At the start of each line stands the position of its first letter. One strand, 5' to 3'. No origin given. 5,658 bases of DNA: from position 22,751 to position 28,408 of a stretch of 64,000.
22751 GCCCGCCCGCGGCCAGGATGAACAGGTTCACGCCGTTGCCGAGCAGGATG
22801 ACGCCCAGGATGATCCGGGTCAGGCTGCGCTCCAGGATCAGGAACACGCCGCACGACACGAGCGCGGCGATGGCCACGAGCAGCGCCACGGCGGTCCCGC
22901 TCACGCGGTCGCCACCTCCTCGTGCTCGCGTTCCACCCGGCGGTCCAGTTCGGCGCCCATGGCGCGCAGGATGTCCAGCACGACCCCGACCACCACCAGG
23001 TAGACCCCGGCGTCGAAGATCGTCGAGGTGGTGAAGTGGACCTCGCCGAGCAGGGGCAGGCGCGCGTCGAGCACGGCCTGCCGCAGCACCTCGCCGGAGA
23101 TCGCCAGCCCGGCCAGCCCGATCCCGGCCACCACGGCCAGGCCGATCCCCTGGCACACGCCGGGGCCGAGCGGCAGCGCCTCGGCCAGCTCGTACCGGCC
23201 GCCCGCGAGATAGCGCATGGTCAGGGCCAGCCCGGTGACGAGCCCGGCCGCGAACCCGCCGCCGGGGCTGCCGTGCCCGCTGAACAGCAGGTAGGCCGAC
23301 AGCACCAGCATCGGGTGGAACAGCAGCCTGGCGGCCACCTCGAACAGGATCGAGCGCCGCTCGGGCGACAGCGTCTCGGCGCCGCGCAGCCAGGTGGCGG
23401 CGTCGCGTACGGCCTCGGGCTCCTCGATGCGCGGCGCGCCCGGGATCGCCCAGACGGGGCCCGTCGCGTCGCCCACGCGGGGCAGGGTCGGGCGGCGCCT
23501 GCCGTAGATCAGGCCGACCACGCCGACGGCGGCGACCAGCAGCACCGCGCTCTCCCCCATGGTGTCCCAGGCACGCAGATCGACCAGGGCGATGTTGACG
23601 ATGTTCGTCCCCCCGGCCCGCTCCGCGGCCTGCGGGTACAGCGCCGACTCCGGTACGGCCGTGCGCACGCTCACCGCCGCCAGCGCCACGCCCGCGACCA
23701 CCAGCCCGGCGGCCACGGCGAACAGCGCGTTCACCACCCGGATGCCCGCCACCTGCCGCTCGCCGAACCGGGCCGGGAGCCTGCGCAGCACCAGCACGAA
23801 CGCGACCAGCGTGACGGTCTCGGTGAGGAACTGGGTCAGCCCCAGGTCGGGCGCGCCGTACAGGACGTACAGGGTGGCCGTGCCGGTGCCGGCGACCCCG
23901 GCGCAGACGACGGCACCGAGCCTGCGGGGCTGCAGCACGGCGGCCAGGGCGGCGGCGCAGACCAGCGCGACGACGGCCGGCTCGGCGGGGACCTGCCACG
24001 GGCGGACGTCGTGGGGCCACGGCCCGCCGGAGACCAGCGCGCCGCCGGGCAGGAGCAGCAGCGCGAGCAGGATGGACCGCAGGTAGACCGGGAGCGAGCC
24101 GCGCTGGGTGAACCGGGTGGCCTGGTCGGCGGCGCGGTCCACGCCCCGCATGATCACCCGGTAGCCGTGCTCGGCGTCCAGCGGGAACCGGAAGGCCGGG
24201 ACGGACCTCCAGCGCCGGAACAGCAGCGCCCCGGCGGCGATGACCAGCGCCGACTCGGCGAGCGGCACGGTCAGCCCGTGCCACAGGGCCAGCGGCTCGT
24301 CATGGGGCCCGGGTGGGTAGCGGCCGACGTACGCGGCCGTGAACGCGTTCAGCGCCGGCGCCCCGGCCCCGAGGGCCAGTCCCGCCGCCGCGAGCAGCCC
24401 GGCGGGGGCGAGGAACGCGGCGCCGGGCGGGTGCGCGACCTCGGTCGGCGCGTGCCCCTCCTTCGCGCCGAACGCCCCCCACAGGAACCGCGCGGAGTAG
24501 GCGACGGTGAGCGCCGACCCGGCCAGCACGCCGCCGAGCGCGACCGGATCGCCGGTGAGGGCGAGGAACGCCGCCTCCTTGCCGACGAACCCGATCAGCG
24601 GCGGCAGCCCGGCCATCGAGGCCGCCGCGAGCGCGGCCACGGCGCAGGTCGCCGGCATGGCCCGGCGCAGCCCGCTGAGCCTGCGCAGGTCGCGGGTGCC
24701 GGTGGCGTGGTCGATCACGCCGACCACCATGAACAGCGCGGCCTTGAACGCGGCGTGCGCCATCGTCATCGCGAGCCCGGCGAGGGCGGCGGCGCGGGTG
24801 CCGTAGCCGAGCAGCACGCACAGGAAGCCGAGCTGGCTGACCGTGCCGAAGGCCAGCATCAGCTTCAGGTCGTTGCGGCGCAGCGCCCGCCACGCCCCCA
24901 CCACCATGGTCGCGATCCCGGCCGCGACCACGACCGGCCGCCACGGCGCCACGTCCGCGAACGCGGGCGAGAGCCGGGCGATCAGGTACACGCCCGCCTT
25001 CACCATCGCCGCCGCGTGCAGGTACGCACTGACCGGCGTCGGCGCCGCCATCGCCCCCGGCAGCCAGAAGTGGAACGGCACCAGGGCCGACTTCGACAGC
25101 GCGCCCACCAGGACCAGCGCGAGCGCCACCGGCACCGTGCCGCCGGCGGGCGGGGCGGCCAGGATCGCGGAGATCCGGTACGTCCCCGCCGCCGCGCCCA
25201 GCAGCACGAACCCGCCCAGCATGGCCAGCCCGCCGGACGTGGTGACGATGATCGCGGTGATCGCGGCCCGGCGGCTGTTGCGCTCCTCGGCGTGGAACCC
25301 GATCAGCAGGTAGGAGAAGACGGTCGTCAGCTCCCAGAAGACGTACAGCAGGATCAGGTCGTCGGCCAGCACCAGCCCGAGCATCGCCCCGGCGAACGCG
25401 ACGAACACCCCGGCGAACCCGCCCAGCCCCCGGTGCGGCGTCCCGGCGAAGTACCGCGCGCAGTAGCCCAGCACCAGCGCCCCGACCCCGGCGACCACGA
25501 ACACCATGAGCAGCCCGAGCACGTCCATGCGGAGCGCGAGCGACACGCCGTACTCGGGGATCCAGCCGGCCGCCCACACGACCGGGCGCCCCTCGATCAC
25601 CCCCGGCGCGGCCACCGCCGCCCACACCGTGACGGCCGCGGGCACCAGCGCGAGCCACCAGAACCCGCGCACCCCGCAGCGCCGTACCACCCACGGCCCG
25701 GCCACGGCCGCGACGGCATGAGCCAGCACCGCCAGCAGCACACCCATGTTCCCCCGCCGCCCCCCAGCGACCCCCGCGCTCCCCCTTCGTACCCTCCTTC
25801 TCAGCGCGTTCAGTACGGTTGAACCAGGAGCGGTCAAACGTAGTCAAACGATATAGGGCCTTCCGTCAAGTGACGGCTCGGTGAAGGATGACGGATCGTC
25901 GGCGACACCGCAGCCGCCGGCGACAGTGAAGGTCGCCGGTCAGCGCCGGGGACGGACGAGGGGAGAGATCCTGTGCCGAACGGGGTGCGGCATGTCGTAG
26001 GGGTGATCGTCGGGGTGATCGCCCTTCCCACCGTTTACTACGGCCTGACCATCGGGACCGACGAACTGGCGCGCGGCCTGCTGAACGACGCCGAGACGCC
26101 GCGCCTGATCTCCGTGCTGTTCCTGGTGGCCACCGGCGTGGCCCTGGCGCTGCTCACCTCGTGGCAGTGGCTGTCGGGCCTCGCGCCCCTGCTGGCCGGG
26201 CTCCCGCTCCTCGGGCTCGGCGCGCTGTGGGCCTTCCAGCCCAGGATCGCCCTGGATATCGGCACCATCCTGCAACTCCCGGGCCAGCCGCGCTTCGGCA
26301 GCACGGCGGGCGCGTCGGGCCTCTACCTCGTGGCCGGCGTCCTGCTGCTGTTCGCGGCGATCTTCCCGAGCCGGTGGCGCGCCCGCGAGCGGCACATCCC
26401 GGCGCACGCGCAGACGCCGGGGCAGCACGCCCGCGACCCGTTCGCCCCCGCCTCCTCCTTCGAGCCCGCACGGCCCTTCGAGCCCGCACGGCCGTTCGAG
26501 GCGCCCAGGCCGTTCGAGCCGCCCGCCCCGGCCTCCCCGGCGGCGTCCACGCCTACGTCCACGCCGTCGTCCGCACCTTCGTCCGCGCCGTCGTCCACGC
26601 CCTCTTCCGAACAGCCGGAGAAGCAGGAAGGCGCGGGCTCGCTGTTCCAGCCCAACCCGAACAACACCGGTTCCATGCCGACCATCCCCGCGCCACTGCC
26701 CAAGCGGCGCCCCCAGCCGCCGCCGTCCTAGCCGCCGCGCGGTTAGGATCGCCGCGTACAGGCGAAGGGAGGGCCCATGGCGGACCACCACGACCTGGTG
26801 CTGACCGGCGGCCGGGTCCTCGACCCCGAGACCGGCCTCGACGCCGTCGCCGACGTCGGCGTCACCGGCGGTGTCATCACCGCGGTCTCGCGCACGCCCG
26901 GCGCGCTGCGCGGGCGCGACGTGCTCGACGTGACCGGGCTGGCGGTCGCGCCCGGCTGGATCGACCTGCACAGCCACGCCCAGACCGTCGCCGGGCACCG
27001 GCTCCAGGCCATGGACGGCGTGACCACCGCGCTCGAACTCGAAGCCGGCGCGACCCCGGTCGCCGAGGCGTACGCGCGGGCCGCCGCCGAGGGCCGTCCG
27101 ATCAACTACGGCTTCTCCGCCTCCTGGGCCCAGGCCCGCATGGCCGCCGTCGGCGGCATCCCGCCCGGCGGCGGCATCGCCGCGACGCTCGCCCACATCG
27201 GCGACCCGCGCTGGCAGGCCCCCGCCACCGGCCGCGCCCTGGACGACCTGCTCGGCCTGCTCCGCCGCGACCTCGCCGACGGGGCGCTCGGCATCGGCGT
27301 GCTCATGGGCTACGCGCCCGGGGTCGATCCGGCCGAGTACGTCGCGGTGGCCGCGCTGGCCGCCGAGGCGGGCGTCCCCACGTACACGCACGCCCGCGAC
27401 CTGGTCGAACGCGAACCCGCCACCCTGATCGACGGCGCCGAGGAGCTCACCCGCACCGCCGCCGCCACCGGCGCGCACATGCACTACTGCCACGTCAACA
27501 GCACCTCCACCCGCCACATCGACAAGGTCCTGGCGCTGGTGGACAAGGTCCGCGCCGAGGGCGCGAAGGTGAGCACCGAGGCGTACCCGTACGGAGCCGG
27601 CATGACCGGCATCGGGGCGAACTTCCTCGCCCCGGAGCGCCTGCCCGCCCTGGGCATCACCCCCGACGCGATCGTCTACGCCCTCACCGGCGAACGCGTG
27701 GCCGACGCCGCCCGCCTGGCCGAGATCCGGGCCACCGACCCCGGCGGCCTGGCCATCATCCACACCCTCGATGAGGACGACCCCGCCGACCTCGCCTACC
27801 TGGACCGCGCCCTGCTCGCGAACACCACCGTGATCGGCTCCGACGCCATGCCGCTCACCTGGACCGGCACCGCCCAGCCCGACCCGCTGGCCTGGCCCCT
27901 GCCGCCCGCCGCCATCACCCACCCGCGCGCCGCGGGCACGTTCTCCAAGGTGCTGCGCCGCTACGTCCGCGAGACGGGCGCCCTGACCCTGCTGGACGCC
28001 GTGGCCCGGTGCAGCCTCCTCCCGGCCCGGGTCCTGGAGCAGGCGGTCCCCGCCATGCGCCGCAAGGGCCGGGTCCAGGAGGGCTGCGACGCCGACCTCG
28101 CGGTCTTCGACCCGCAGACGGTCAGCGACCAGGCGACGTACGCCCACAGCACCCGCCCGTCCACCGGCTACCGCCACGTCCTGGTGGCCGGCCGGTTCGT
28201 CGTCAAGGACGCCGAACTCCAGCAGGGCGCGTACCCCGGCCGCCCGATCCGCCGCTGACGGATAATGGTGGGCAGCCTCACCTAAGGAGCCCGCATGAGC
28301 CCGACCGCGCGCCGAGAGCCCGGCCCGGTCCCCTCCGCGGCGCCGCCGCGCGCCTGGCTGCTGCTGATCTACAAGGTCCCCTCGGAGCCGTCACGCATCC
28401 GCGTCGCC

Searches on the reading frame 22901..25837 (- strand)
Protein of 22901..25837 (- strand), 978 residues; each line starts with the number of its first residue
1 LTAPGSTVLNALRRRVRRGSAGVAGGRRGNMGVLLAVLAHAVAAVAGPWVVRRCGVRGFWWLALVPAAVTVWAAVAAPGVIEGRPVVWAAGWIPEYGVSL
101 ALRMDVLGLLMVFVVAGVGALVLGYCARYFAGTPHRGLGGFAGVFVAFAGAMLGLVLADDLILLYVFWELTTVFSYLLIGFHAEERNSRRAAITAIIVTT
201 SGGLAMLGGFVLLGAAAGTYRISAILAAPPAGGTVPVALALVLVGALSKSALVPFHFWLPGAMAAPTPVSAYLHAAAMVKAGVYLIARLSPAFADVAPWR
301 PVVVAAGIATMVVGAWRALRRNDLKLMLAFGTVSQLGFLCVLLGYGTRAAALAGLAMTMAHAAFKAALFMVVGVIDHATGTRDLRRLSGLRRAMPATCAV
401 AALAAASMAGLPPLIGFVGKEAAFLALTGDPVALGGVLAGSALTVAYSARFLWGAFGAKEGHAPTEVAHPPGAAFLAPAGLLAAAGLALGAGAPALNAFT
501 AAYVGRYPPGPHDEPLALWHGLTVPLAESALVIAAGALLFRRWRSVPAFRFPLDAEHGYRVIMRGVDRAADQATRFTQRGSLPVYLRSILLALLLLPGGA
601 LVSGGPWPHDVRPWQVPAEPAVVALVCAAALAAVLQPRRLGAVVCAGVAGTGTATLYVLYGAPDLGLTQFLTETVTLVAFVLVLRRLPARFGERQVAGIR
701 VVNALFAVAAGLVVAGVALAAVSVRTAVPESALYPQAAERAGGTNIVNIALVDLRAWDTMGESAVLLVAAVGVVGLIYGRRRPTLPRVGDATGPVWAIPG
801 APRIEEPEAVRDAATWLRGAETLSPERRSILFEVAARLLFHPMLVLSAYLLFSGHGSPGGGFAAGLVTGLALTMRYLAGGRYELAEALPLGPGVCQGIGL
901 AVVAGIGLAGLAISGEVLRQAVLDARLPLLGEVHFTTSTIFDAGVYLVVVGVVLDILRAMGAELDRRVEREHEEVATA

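Call 10: search_protein_families(library=pfam, proteins=[window:22901-25837:-], max_evalue=0.01)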
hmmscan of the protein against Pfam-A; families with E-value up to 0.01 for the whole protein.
window:22901-25837:- (978 aa): 5 families
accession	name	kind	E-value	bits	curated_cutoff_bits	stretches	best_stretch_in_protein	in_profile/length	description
PF00361.26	Proton_antipo_M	-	3e-59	201.1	21.5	1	158-427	1-275/294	NADH:quinone oxidoreductase/Mrp antiporter, TM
PF04039.18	MnhB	-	9.7e-31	107.1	22.5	1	832-954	2-126/127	Domain related to MnhB subunit of Na+/H+ antiporter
PF13244.11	MbhD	-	1.5e-17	63.9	27.2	1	624-688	1-66/67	MBH, subunit D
PF20501.3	MbhE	-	6.1e-12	45.9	27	1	700-784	3-87/98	MBH, subunit E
PF00662.26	Proton_antipo_N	-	8.1e-05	22.9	24.5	1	94-135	3-46/51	NADH-Ubiquinone oxidoreductase (complex I), chain 5 N-terminus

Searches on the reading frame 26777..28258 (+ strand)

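Call 10: search_protein_families(library=pfam, proteins=[window:26777-28258:+], max_evalue=0.01)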
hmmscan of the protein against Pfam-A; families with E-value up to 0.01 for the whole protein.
window:26777-28258:+ (493 aa): 2 families
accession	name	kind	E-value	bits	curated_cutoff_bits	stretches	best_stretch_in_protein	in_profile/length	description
PF07969.17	Amidohydro_3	-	1.8e-18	67.7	29.7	2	168-476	171-472/472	Amidohydrolase family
PF01979.26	Amidohydro_1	-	1.4e-09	38.1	25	1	395-457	275-328/345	Amidohydrolase family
